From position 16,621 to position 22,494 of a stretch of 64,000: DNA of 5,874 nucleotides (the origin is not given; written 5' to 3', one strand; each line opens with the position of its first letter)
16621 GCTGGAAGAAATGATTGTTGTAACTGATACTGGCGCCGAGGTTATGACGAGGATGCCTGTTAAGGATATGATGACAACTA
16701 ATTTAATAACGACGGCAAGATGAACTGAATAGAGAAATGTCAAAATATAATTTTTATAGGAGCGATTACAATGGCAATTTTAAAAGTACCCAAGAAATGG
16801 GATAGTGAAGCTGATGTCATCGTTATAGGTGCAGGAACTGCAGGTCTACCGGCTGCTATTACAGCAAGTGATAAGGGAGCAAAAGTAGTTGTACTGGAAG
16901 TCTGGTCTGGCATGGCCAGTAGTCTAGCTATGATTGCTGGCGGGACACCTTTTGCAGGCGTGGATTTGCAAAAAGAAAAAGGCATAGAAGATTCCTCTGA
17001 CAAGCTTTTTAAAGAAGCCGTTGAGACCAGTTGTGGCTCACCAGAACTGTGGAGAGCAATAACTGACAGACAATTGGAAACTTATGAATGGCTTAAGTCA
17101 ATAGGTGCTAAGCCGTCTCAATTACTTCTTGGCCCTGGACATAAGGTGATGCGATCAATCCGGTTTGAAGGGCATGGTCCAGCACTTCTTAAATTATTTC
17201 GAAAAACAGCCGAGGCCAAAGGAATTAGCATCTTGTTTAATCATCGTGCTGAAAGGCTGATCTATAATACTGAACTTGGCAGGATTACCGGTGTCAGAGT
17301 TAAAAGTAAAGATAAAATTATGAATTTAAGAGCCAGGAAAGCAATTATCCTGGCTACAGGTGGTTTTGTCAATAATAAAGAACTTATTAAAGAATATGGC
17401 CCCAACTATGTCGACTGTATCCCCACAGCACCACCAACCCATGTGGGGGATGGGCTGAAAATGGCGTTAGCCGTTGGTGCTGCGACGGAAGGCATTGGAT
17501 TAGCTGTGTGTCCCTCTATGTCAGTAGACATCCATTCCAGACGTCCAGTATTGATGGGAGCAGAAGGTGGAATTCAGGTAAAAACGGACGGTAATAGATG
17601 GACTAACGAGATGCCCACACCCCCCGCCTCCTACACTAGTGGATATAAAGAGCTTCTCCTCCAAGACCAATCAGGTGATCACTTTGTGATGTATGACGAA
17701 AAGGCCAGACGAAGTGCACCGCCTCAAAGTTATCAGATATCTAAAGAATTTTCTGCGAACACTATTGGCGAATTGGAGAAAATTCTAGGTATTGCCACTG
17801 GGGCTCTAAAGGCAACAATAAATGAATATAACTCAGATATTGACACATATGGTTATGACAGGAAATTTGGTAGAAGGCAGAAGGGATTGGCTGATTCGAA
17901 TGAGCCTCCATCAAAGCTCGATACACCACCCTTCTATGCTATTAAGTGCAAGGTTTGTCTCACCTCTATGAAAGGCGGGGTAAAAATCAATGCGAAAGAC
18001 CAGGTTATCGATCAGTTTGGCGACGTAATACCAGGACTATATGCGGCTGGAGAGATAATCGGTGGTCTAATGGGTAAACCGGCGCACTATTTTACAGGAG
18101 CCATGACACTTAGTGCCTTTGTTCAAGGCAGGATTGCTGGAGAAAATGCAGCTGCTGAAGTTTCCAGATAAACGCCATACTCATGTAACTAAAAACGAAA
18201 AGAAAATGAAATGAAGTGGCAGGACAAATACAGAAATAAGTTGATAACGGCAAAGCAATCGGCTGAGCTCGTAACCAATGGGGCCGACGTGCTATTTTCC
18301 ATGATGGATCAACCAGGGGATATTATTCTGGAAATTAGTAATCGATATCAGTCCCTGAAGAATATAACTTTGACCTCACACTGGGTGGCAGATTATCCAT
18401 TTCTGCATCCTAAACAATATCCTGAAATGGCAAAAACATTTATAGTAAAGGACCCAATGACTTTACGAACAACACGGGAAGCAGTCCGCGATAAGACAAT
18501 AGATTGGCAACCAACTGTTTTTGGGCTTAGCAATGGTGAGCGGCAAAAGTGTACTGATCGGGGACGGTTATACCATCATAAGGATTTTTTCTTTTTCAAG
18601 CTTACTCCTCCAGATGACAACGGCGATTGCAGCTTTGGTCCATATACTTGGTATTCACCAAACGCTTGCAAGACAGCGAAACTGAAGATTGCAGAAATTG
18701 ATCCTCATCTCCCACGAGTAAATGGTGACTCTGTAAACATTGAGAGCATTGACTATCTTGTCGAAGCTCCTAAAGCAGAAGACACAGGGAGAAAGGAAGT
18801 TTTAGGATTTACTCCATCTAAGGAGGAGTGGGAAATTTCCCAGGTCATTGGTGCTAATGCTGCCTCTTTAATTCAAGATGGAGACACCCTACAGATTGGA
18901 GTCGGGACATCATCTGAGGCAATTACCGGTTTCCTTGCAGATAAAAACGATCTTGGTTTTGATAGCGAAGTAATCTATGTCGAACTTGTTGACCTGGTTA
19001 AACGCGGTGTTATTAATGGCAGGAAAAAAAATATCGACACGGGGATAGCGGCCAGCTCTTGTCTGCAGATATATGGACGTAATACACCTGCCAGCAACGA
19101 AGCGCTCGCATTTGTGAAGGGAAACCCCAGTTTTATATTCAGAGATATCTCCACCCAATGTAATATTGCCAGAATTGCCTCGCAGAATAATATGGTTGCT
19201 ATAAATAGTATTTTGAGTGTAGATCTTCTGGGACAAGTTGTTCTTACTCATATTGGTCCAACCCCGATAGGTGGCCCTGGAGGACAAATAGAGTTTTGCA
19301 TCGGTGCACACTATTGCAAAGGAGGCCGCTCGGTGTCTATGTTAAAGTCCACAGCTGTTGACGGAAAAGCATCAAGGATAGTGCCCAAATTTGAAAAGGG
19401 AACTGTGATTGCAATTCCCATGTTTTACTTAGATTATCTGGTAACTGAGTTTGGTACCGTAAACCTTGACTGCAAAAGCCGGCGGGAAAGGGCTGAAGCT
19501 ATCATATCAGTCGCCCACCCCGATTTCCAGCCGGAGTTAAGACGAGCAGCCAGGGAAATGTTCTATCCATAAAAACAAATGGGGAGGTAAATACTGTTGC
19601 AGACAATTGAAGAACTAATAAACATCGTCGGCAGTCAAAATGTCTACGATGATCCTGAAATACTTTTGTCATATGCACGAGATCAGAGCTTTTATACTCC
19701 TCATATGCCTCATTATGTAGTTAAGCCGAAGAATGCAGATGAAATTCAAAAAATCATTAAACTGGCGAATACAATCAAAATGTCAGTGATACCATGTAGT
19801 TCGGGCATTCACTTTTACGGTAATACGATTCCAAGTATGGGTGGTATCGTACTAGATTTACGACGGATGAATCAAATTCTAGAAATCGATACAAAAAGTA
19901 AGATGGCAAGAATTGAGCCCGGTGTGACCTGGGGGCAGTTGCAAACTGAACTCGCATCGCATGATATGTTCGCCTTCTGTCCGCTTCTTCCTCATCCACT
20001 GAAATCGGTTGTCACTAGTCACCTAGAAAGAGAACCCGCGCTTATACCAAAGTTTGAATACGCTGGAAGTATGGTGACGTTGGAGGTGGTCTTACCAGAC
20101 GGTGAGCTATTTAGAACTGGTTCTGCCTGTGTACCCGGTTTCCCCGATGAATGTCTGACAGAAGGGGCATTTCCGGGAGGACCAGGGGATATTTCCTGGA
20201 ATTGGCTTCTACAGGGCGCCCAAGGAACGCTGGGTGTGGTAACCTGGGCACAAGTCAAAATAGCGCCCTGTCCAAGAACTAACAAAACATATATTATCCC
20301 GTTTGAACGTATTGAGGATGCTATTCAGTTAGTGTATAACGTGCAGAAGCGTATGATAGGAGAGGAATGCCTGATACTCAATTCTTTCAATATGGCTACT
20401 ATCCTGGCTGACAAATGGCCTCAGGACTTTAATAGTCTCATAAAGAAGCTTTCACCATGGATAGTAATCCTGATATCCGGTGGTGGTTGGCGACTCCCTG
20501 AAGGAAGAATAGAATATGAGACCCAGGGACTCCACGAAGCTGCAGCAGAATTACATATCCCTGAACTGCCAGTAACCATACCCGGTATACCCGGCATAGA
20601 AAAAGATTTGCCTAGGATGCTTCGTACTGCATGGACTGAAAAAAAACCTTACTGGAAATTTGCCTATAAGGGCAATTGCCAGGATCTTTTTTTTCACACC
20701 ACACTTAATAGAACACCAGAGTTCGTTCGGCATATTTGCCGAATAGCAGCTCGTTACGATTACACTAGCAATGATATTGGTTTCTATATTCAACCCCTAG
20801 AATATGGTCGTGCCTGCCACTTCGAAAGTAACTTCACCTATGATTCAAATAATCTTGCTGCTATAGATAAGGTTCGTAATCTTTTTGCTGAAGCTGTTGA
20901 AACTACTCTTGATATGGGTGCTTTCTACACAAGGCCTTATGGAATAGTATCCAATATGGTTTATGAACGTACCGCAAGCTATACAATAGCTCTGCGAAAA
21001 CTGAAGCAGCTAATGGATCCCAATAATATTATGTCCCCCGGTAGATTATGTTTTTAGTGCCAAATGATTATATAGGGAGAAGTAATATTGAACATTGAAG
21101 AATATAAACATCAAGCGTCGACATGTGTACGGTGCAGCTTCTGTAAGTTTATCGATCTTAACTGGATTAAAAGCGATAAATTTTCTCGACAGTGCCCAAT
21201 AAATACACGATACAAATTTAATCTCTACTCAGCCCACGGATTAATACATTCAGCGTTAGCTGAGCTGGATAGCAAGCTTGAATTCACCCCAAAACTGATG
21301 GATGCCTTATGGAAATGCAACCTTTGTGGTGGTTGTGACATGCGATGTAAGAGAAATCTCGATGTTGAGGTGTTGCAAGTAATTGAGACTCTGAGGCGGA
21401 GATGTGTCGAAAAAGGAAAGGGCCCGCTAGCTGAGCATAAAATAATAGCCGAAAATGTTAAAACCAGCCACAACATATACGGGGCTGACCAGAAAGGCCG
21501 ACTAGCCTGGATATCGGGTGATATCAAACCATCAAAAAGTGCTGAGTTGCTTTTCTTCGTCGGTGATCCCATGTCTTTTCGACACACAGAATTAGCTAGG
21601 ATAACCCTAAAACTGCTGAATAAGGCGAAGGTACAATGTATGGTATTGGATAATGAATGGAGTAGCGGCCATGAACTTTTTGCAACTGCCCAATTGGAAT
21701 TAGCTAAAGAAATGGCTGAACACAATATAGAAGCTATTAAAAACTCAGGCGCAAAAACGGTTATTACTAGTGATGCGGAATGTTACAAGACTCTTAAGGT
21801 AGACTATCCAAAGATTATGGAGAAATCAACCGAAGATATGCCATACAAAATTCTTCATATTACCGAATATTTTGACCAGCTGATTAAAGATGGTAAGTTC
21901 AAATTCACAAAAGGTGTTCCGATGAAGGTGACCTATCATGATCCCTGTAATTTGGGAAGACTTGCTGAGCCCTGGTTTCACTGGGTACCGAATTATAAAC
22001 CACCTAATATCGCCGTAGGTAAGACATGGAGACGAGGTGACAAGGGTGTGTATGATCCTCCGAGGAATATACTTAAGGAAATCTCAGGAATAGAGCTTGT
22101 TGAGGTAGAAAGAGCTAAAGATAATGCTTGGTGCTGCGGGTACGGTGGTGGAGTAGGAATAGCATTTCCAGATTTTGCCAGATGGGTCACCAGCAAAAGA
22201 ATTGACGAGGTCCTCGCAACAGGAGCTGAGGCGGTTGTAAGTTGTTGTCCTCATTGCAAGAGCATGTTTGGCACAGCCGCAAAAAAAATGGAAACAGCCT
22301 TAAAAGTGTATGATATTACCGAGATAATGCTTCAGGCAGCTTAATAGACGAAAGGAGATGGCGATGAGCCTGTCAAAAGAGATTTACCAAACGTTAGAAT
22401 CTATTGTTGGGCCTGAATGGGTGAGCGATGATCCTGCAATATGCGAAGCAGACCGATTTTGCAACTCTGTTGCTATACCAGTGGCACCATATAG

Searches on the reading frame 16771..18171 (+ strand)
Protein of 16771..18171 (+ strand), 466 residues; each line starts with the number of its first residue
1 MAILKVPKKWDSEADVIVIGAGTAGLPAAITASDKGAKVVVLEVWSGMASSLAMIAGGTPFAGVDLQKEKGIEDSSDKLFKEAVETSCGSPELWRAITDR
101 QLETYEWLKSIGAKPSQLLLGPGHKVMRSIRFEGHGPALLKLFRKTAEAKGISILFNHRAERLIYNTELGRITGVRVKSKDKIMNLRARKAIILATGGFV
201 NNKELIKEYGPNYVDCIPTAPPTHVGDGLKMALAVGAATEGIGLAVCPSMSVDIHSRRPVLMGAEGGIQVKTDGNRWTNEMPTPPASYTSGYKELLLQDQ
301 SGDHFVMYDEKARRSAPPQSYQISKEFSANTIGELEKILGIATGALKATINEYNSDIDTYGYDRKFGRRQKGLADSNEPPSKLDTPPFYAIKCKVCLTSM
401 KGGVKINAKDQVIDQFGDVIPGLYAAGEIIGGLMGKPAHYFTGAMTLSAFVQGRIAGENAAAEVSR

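Call 11: search_protein_families(library=pfam, proteins=[window:16771-18171:+])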
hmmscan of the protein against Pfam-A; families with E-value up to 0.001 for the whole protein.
window:16771-18171:+ (466 aa): 10 families
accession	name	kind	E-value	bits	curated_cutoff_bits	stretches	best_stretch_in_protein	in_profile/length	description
PF00890.30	FAD_binding_2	-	1.4e-49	169.9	20.4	1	15-434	1-403/414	FAD binding domain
PF12831.13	FAD_oxidored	-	1.6e-10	41.3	27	1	15-192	1-140/416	FAD dependent oxidoreductase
PF03486.20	HI0933_like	-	2.1e-09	37.6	50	1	15-58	2-45/244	HI0933-like protein Rossmann domain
PF01266.30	DAO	-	2.4e-09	37.6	27.9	1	15-204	1-208/353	FAD dependent oxidoreductase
PF07992.20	Pyr_redox_2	-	8.6e-08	32.4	26.1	1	15-46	2-31/291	Pyridine nucleotide-disulphide oxidoreductase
PF01134.28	GIDA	-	1.6e-06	27.9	22.1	1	15-42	1-28/391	Glucose inhibited division protein A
PF01946.23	Thi4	-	6.2e-06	26.1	26.2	1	13-66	17-69/235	Thi4 family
PF01262.27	AlaDh_PNT_C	-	7.2e-06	26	23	1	13-59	28-74/214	Alanine dehydrogenase/PNT, C-terminal domain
PF00732.25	GMC_oxred_N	-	0.00013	22.3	23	1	143-200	134-192/218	GMC oxidoreductase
PF00070.33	Pyr_redox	-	0.00016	22.5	22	0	16-43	2-29/82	Pyridine nucleotide-disulphide oxidoreductase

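Call 36: search_protein_families(library=ncbifam, proteins=[window:16771-18171:+], max_evalue=0.00001)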
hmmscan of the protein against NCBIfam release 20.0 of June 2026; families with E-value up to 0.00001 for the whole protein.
window:16771-18171:+ (466 aa): 39 families (the best 25 are shown)
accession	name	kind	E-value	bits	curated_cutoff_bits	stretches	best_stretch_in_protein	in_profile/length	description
TIGR01813.1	flavo_cyto_c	subfamily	1e-73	248.6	285.45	1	15-458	1-444/444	flavocytochrome c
NF005064.0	PRK06481.1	equivalog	2.2e-58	198.2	542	1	7-463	55-502/506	flavocytochrome c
NF005510.0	PRK07121.1-3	subfamily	1.1e-54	186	481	2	133-464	174-490/492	FAD-binding protein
NF006130.0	PRK08274.1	equivalog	2.2e-54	185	369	1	12-464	4-462/467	FAD-dependent tricarballylate dehydrogenase TcuA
NF005509.0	PRK07121.1-2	subfamily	6e-53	180.2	630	2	142-465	208-526/527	FAD-binding protein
NF053717.1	VnlPnlRedVprA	equivalog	1.3e-48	166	600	2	13-246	6-241/481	vinyl phenol reductase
NF005511.0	PRK07121.1-4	equivalog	2e-48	165.2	466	2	182-463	261-542/553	FAD-binding protein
NF005512.0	PRK07121.1-5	subfamily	7.5e-45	153.4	812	2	134-461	179-487/489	FAD-binding protein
NF009478.0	PRK12844.1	equivalog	1.7e-44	152.1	789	2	126-463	199-551/559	3-ketosteroid-delta-1-dehydrogenase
NF004789.0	PRK06134.1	subfamily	4.9e-40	137.6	747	2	135-462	215-569/581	FAD-dependent oxidoreductase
NF009473.0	PRK12835.1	subfamily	8.2e-38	130.2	837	3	327-464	428-570/585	FAD-binding protein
NF005508.0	PRK07121.1-1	equivalog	4.6e-36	124.4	537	2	123-464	163-494/497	FAD-binding protein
NF005882.1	PRK07843.1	equivalog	6e-36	124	788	2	133-456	198-543/547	3-oxosteroid 1-dehydrogenase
NF009476.0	PRK12839.1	equivalog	1.7e-33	115.6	940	2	135-463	212-567/572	FAD-dependent oxidoreductase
TIGR02485.1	CobZ_N-term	equivalog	1.2e-32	113.3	372.55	1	15-464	3-435/437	FAD-dependent tricarballylate dehydrogenase TcuA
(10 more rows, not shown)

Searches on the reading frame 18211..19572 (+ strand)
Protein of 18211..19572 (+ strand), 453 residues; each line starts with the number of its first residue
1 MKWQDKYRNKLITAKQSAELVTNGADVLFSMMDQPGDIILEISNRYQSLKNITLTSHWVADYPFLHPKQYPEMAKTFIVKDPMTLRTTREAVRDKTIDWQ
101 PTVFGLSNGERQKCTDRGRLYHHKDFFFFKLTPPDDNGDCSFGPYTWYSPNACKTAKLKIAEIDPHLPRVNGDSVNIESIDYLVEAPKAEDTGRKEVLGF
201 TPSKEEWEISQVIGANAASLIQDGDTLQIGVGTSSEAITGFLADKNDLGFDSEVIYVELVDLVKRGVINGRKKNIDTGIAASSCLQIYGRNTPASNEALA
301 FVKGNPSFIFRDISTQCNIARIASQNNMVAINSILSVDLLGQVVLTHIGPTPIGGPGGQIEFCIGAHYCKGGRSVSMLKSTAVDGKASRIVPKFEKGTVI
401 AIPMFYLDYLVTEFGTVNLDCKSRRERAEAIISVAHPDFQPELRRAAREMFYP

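Call 11: search_protein_families(library=pfam, proteins=[window:18211-19572:+])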
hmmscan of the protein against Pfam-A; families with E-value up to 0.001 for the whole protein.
window:18211-19572:+ (453 aa): 1 family
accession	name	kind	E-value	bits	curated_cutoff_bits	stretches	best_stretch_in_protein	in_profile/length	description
PF13336.12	AcetylCoA_hyd_C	-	5.5e-45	153.5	23.7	1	298-447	5-154/154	Acetyl-CoA hydrolase/transferase C-terminal domain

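Call 36: search_protein_families(library=ncbifam, proteins=[window:18211-19572:+], max_evalue=0.00001)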
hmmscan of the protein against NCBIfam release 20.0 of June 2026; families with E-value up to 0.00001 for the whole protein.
window:18211-19572:+ (453 aa): 4 families
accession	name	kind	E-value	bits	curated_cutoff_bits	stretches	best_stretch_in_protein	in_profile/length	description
TIGR03948.1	butyr_acet_CoA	equivalog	1.4e-49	169.1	674.8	1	4-450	3-437/445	butyryl-CoA:acetate CoA-transferase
NF053666.1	BtrAceCoATfers1341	equivalog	2.2e-15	56.5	740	1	224-444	251-456/492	butyryl-CoA:acetate CoA transferase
NF053853.1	ScActCoATferScpC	equivalog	4.1e-15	55.5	500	1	220-444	252-460/493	succinyl-CoA:acetate CoA-transferase ScpC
TIGR03458.1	YgfH_subfam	subfamily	4.2e-15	55.4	658.7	1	220-445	248-457/489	succinate CoA transferase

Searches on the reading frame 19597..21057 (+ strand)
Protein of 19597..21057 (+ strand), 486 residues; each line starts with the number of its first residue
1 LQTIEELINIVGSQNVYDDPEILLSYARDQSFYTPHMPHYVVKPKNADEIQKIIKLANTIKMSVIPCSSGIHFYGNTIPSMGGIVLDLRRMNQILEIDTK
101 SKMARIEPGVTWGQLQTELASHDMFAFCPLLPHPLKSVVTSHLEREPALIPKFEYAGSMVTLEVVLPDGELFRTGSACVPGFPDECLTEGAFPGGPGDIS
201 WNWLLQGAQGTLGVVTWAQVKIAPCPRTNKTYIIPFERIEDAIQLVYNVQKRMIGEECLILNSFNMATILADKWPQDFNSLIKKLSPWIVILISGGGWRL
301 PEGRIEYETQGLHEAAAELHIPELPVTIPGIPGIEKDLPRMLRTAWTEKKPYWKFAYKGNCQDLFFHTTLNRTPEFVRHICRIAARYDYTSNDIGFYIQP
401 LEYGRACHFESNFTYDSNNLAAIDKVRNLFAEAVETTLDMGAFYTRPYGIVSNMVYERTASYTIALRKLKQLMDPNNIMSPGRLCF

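Call 11: search_protein_families(library=pfam, proteins=[window:19597-21057:+])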
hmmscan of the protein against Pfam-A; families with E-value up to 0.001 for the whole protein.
window:19597-21057:+ (486 aa): 2 families
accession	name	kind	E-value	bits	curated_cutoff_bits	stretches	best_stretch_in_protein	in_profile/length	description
PF01565.28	FAD_binding_4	-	1.9e-22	79.9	26.4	1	38-174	1-138/139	FAD binding domain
PF02913.24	FAD-oxidase_C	-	1.6e-05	25.2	21.2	1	408-483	168-247/248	FAD linked oxidases, C-terminal domain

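Call 36: search_protein_families(library=ncbifam, proteins=[window:19597-21057:+], max_evalue=0.00001)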
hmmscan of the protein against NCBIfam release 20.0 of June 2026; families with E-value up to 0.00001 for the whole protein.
window:19597-21057:+ (486 aa): 6 families
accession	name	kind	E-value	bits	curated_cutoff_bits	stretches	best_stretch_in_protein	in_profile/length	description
TIGR00387.1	glcD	equivalog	1.3e-31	109.9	567.9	1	41-253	1-201/413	glycolate oxidase subunit GlcD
NF008408.0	PRK11230.1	equivalog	2e-17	62.8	897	1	5-249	23-254/499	glycolate oxidase subunit GlcD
NF049975.1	2HglutDHaseYdiJ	equivalog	8e-16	57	1350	1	24-129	39-144/1018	D-2-hydroxyglutarate dehydrogenase YdiJ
NF041226.1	BagK_FevA1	equivalog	3.9e-08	32.1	800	1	35-171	38-171/453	bagremycin/ferroverdin biosynthesis FAD-dependent oxygenase BagK/FevA1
NF041227.1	BagG_FevA2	exception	9.9e-07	27.7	850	1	34-175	42-179/455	bagremycin/ferroverdin biosynthesis FAD-dependent oxygenase BagG/FevA2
NF008439.0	PRK11282.1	equivalog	5.2e-06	25.5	284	0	204-250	152-197/358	glycolate oxidase subunit GlcE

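Call 41: search_solved_structures(query=window:19597-21057:+, max_evalue=0.00001)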
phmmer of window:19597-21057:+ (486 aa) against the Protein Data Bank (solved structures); distinct sequences matched with E-value up to 0.00001: 42.
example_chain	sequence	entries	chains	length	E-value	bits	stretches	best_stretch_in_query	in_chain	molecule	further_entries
9ffk_A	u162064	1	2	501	2.6e-25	92.3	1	9-250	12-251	FAD-binding oxidoreductase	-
9fge_A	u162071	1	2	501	4.1e-25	91.6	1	9-250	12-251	FAD-binding oxidoreductase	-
5fxd_A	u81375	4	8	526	4.6e-24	88.2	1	35-246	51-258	PROBABLE VANILLYL-ALCOHOL OXIDASE | EUGENOL OXIDASE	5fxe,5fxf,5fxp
7ywv_A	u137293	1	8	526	5e-24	88.1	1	35-246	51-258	Probable vanillyl-alcohol oxidase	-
8bam_A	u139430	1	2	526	5e-24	88.1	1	35-246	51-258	Probable vanillyl-alcohol oxidase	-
9h8q_A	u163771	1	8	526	5.9e-24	87.8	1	35-246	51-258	Probable vanillyl-alcohol oxidase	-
7ywu_A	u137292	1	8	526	6.3e-24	87.7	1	35-246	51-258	Probable vanillyl-alcohol oxidase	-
8bap_A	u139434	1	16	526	6.4e-24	87.7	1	35-246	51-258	Probable vanillyl-alcohol oxidase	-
9h8p_A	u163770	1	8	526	6.5e-24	87.7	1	35-246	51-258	Probable vanillyl-alcohol oxidase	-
9gj0_A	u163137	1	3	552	6.9e-24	87.6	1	35-246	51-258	Probable vanillyl-alcohol oxidase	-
8s7t_A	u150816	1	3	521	1.2e-23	86.8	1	30-246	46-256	Oxidoreductase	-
8s7p_A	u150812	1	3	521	1.6e-23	86.4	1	30-246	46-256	Oxidoreductase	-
8s7r_A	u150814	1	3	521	2.9e-23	85.5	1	30-246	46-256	Oxidoreductase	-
8s7s_A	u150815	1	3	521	3e-23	85.5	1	30-246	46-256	Oxidoreductase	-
8s7n_A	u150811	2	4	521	3.7e-23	85.2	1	30-246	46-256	Oxidoreductase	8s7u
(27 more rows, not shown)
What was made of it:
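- Such trios are known as self-contained 2-hydroxyacid or alkylphenol dehydrogenases (calls 36, 41).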

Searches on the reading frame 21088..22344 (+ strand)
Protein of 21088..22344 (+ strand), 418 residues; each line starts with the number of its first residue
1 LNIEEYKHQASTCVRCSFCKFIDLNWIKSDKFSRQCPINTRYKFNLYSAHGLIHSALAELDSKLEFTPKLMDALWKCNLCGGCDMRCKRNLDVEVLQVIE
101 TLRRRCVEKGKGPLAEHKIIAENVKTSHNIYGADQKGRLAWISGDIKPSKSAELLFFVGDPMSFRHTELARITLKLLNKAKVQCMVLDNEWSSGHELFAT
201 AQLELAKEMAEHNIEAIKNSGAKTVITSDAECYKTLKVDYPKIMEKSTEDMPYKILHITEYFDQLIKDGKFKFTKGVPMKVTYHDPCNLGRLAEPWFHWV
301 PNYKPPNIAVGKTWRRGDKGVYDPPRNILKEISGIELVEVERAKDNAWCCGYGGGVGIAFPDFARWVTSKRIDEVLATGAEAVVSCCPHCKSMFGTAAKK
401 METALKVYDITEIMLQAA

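Call 11: search_protein_families(library=pfam, proteins=[window:21088-22344:+])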
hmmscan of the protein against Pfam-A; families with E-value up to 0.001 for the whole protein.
window:21088-22344:+ (418 aa): 2 families
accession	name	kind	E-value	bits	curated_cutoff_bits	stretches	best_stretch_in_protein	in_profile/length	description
PF02754.22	CCG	-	3.4e-22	78.8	20.6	2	281-394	1-84/85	Cysteine-rich domain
PF13183.11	Fer4_8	-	3.8e-08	34.2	27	1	10-90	2-67/68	4Fe-4S dicluster domain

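Call 36: search_protein_families(library=ncbifam, proteins=[window:21088-22344:+], max_evalue=0.00001)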
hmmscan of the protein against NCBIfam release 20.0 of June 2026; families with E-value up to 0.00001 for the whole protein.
window:21088-22344:+ (418 aa): 10 families
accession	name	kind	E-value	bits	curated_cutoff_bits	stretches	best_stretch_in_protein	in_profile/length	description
NF004898.0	PRK06259.1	equivalog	4e-49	167.6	385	2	56-291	167-389/488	fumarate reductase (CoM/CoB) subunit TfrB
NF045670.1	quin_L_LdhH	equivalog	2.7e-30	105.3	800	2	149-292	464-613/706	L-lactate dehydrogenase (quinone) large subunit LdhH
NF008369.0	PRK11168.1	equivalog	7.4e-20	71.2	278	1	148-289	163-305/401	anaerobic glycerol-3-phosphate dehydrogenase subunit C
NF045724.1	ferredox_TmcB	equivalog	1.5e-19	69.9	735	2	7-291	37-325/430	electron transfer complex ferredoxin TmcB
NF045663.1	diclust_near_Sec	equivalog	7.9e-18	63.9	530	2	317-401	546-625/759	pyridine nucleotide-disulfide oxidoreductase/dicluster-binding protein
TIGR03379.1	glycerol3P_GlpC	equivalog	3.2e-17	62.3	279.9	1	153-293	163-306/397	anaerobic glycerol-3-phosphate dehydrogenase subunit GlpC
NF045711.1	sulf_resp_HmcF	equivalog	8.9e-17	61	750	1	319-393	349-424/457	sulfate respiration complex iron-sulfur protein HmcF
TIGR03288.1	CoB_CoM_SS_B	equivalog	1.5e-09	37.5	345.15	1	330-398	173-241/290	CoB--CoM heterodisulfide reductase subunit B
NF045796.1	DsrK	equivalog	5.5e-08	31.8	400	0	13-291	52-334/453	sulfate reduction electron transfer complex DsrMKJOP subunit DsrK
TIGR03290.1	CoB_CoM_SS_C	equivalog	4e-06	26.9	160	1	71-134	42-103/144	CoB--CoM heterodisulfide reductase subunit C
